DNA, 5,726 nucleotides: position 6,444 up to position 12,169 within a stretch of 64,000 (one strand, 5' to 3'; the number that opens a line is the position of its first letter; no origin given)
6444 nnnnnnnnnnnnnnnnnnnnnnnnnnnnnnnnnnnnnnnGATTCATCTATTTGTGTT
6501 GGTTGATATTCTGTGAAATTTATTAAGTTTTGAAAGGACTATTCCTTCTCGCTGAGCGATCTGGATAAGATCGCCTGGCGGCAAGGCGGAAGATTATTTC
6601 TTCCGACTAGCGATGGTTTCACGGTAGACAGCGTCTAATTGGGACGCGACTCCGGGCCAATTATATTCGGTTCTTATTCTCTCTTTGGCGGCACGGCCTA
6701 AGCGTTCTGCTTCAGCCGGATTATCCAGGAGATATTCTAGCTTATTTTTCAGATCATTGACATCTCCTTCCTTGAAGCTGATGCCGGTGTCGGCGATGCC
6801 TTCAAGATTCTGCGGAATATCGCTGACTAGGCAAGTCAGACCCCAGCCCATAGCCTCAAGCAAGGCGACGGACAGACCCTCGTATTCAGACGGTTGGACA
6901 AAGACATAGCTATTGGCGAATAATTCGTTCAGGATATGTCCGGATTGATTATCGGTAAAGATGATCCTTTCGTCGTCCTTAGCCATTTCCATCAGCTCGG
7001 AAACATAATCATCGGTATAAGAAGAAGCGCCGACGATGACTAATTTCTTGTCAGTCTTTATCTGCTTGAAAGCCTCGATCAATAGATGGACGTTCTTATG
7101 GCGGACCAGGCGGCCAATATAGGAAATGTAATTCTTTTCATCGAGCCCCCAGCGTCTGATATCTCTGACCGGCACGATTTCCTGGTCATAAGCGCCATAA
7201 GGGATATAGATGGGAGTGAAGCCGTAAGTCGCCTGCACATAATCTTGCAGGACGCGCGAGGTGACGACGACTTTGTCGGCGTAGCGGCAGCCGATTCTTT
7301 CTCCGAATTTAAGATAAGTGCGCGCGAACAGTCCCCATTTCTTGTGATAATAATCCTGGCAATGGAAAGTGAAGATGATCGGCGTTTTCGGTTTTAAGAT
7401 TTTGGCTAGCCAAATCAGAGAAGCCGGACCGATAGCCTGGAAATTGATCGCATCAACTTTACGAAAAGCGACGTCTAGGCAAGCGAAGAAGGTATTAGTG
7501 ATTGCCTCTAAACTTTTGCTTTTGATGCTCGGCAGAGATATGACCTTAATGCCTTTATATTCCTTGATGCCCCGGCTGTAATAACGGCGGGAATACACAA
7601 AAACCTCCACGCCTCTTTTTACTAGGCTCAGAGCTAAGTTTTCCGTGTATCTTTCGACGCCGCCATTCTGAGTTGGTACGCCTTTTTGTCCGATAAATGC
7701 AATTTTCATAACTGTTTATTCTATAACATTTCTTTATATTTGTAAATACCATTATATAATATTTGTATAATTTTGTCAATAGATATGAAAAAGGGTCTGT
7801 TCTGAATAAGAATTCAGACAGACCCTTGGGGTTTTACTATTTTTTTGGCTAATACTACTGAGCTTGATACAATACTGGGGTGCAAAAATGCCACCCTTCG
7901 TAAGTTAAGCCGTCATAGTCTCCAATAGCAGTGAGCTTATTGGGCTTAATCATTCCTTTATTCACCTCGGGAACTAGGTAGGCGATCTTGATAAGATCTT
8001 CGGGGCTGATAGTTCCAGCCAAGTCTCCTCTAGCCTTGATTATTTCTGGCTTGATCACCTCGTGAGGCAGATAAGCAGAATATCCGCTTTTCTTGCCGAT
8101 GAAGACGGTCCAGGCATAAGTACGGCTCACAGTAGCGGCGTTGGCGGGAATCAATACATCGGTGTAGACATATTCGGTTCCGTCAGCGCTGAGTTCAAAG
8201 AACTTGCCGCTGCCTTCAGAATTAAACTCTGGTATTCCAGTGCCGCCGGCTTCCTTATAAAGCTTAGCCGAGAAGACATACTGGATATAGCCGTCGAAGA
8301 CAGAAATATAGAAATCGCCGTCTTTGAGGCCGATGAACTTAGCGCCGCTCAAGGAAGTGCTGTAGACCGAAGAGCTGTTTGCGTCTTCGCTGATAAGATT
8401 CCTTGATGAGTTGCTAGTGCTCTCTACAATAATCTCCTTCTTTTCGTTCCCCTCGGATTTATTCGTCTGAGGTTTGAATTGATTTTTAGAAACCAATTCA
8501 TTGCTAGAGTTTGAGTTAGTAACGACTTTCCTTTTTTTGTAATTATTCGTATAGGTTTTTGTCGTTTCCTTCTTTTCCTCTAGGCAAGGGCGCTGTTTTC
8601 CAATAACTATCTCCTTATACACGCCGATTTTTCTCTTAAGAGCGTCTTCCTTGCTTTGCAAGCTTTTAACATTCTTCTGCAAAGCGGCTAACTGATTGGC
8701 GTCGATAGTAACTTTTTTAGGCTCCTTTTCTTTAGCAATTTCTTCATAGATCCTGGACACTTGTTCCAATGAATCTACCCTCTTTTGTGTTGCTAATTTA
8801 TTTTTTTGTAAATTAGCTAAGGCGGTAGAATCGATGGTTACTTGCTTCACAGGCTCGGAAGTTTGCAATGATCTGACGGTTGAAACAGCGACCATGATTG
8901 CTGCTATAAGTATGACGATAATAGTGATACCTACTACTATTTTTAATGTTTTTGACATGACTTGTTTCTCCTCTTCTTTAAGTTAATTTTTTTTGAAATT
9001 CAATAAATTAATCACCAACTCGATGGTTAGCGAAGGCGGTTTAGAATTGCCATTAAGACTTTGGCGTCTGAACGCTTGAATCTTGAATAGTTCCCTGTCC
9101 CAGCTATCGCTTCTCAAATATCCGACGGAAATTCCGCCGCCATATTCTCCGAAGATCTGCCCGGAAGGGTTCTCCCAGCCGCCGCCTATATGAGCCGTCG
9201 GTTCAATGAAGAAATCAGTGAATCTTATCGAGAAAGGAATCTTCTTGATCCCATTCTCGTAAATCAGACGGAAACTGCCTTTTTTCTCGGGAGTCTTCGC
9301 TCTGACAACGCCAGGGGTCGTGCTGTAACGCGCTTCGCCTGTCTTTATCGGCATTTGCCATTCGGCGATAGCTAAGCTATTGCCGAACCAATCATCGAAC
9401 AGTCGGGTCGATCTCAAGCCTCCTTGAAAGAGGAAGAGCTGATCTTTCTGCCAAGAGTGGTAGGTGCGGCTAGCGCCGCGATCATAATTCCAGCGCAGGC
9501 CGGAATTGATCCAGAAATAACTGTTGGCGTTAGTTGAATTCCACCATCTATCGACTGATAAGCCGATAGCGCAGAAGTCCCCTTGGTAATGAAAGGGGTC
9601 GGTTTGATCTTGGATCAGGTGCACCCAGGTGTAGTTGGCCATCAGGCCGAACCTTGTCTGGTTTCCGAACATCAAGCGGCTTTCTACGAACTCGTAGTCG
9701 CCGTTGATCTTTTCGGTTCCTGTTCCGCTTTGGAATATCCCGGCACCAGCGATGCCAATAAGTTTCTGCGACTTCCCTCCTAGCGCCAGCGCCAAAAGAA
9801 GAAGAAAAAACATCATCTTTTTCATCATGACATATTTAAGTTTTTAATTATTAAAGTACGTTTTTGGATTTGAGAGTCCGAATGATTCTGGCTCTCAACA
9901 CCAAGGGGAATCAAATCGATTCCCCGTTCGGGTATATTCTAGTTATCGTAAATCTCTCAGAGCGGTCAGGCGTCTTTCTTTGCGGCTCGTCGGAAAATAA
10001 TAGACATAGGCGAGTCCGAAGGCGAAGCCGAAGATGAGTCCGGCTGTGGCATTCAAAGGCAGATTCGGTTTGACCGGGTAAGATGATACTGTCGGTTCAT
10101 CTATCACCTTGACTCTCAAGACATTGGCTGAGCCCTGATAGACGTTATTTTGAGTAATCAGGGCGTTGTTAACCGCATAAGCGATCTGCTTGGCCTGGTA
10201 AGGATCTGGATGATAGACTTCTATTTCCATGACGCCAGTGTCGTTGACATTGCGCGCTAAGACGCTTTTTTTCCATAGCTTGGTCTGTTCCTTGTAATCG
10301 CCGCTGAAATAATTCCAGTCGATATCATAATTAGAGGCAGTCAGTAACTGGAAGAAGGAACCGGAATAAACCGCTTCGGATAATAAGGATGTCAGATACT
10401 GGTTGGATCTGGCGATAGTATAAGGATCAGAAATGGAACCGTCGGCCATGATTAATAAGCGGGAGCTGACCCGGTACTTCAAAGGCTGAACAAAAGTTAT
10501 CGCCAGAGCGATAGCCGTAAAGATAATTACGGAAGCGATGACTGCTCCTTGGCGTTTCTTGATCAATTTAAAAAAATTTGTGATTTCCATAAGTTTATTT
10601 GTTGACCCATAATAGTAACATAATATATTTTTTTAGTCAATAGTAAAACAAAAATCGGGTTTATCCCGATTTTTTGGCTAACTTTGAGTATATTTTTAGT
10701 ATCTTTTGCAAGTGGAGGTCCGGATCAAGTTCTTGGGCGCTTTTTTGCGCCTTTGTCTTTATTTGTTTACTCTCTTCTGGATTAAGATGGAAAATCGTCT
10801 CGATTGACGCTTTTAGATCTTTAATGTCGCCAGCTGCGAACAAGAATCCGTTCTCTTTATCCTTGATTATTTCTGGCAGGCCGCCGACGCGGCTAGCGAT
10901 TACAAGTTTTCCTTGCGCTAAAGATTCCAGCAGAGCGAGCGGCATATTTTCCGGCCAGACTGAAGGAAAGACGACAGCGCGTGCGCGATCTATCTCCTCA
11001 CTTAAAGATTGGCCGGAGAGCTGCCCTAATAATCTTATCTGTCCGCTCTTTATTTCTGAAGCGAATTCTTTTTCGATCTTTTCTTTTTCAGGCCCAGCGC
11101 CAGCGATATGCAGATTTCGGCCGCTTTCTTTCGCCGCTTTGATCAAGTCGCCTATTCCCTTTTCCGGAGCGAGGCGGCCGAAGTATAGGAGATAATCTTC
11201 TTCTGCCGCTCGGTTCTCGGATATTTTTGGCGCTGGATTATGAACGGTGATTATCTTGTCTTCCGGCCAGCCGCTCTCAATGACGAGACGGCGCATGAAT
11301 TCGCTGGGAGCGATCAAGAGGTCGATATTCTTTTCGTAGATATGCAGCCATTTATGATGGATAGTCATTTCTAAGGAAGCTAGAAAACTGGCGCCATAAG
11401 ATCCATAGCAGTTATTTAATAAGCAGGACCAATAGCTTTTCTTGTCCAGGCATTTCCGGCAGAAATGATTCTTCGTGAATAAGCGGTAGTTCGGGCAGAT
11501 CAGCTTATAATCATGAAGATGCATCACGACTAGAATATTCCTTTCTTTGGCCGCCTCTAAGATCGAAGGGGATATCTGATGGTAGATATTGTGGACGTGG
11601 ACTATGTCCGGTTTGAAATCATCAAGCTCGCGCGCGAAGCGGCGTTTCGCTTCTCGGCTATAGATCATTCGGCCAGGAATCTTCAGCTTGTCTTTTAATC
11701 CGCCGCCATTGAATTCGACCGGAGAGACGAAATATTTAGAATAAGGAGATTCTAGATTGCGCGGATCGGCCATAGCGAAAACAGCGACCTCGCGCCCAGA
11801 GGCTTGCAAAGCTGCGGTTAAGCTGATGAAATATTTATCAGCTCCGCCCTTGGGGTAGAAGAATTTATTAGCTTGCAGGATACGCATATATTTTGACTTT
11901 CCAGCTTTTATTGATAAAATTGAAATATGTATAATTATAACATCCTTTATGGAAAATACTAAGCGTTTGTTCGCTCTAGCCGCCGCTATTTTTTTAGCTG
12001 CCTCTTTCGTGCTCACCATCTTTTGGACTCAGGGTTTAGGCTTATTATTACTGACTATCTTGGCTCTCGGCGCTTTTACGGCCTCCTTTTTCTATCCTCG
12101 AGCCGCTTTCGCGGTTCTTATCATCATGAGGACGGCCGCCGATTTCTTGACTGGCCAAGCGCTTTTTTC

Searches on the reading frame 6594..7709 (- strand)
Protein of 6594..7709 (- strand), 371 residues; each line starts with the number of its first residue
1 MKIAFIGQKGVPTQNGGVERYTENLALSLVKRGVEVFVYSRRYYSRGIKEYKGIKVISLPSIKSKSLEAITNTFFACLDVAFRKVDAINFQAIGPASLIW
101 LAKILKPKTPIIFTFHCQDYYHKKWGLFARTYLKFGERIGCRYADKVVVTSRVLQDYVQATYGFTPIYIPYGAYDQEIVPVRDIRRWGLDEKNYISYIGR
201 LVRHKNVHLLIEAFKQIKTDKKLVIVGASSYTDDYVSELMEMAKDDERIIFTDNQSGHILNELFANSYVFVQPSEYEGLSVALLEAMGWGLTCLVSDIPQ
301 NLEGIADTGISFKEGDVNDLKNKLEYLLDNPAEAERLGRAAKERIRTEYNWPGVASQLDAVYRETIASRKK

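Call 41: search_protein_families(library=pfam, proteins=[window:6594-7709:-])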
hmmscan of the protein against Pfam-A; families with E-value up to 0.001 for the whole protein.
window:6594-7709:- (371 aa): 8 families
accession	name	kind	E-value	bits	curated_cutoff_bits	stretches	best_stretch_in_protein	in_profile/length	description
PF00534.26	Glycos_transf_1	-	9.3e-31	107.1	26.4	1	188-344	10-172/172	Glycosyl transferases group 1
PF13692.12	Glyco_trans_1_4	-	1.8e-24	87.1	27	1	193-330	2-142/142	Glycosyl transferases group 1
PF13439.12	Glyco_transf_4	-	8.5e-22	78.4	28.5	1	16-167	2-159/170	Glycosyltransferase Family 4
PF13579.12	Glyco_trans_4_4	-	8.3e-15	55.9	29.7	1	16-166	1-149/158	Glycosyl transferase 4-like domain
PF09314.17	DUF1972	-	7.5e-10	39.1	25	1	4-173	5-185/186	Domain of unknown function (DUF1972)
PF13524.12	Glyco_trans_1_2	-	5.3e-09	36.6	25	1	210-358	5-142/144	Glycosyl transferase-like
PF20706.3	GT4-conflict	-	2.1e-06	27.4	26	1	192-358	197-385/385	Family 4 Glycosyltransferase in conflict systems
PF13477.12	Glyco_trans_4_2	-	1.7e-05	25.5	23.4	1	19-151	10-139/139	Glycosyl transferase 4-like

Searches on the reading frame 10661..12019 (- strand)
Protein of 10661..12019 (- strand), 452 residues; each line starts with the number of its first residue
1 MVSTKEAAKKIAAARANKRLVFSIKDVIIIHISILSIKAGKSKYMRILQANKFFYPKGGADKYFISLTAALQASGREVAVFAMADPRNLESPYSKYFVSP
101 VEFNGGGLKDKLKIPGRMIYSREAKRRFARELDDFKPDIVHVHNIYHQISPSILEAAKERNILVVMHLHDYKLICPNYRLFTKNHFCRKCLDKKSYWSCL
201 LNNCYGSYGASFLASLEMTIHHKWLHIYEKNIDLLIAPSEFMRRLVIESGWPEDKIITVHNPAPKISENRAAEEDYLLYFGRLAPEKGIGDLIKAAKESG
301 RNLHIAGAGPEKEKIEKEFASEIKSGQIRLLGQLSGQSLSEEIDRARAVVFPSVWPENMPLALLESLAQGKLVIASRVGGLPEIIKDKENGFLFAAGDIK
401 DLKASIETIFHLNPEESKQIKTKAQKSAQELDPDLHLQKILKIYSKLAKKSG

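Call 41: search_protein_families(library=pfam, proteins=[window:10661-12019:-])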
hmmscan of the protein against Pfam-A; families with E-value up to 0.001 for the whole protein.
window:10661-12019:- (452 aa): 6 families
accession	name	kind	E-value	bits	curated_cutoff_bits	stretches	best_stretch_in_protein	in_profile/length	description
PF00534.26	Glycos_transf_1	-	8.2e-34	117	26.4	1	269-426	10-171/172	Glycosyl transferases group 1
PF13692.12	Glyco_trans_1_4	-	1.2e-25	90.9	27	1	276-409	3-139/142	Glycosyl transferases group 1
PF13439.12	Glyco_transf_4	-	5e-17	62.9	28.5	1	58-262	2-165/170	Glycosyltransferase Family 4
PF13579.12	Glyco_trans_4_4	-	4.3e-14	53.6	29.7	1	58-261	1-157/158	Glycosyl transferase 4-like domain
PF13524.12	Glyco_trans_1_2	-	7.5e-05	23.1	25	1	292-427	5-128/144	Glycosyl transferase-like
PF06925.17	MGDG_synth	-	0.00033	21.2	25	0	124-178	77-133/169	Monogalactosyldiacylglycerol (MGDG) synthase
